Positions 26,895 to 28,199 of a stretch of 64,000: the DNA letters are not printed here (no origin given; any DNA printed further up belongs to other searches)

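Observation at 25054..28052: Three tandem, diverged NrnA-like DHH/DHHA1 phosphoesterase genes embedded in the glycosylation cluster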

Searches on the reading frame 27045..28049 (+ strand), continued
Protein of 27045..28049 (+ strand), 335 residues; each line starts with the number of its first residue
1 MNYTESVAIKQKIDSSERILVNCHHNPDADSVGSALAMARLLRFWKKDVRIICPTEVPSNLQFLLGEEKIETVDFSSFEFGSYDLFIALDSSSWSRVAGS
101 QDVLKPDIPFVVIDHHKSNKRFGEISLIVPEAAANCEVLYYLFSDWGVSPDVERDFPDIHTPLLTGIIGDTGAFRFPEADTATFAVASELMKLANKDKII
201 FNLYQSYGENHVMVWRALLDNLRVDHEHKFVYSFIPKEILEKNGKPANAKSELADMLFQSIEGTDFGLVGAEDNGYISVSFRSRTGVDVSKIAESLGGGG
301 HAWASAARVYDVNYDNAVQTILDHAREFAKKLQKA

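Call 74: fold_search(model_id=the predicted structure, library=pdb)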
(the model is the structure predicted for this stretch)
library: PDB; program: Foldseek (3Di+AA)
matches with E <= 10: 1205; with E <= 0.001: 85
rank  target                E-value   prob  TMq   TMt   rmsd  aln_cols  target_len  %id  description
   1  5o7f_B                1.4e-27  1.00  0.85  0.89   2.7       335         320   26  Structure of the inactive T.maritima PDE (TM1595) D80N D154N mutant with GMP and Mn2+ (released 2017-10-25)
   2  5o1u_A                3.5e-27  1.00  0.87  0.91   2.4       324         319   26  Structure of wildtype T.maritima PDE (TM1595) with AMP and Mn2+ (released 2017-10-25)
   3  5o25_B                4.2e-27  1.00  0.78  0.81   3.8       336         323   26  Structure of wildtype T.maritima PDE (TM1595) in ligand-free state (released 2017-10-25)
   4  5o7f_A                8.0e-27  1.00  0.85  0.89   2.7       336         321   26  Structure of the inactive T.maritima PDE (TM1595) D80N D154N mutant with GMP and Mn2+ (released 2017-10-25)
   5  5o1u_B                1.0e-26  1.00  0.85  0.89   2.7       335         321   27  Structure of wildtype T.maritima PDE (TM1595) with AMP and Mn2+ (released 2017-10-25)
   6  5o4z                  1.6e-26  1.00  0.84  0.87   2.9       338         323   25  Structure of the inactive T.maritima PDE (TM1595) D80N D154N mutant with substrate 5'-pApA (released 2017-10-25)
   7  4ls9_A                4.0e-25  1.00  0.62  0.65   6.3       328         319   24  Structure of mycobacterial nrnA homolog reveals multifunctional nuclease activities (released 2014-07-16)
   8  8iu7_B                1.0e-24  1.00  0.57  0.58   7.6       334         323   22  Structure of Staphylococcus aureus NrnA (Pde2) in complex with Mg2+ (released 2024-04-24)
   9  5jju_A                1.1e-24  1.00  0.85  0.87   2.5       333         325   23  Crystal structure of Rv2837c complexed with 5'-pApA and 5'-AMP (released 2016-05-04)
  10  8iu7_D                3.2e-24  1.00  0.62  0.64   6.6       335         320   23  Structure of Staphylococcus aureus NrnA (Pde2) in complex with Mg2+ (released 2024-04-24)
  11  5ipp_B                4.6e-24  1.00  0.61  0.64   6.6       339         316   24  Structure of Bacillus NanoRNase A active site mutant bound to a mononucleotide (released 2017-08-02)
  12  8iu7_A                5.2e-24  1.00  0.78  0.82   3.7       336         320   23  Structure of Staphylococcus aureus NrnA (Pde2) in complex with Mg2+ (released 2024-04-24)
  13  5cet                  2.3e-23  1.00  0.83  0.85   2.6       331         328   23  Crystal structure of Rv2837c (released 2015-12-23)
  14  8ioo_C                2.6e-23  1.00  0.64  0.65   6.5       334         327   27  Crystal structure of Deinococcus radiodurans RecJ-like protein in complex with Mg2+ (released 2024-03-20)
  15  5izo_B                2.8e-23  1.00  0.59  0.62   6.6       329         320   25  Bacillus NanoRNase A (H103A) + 2 divalent cations + PO4 at the active site (released 2017-08-02)
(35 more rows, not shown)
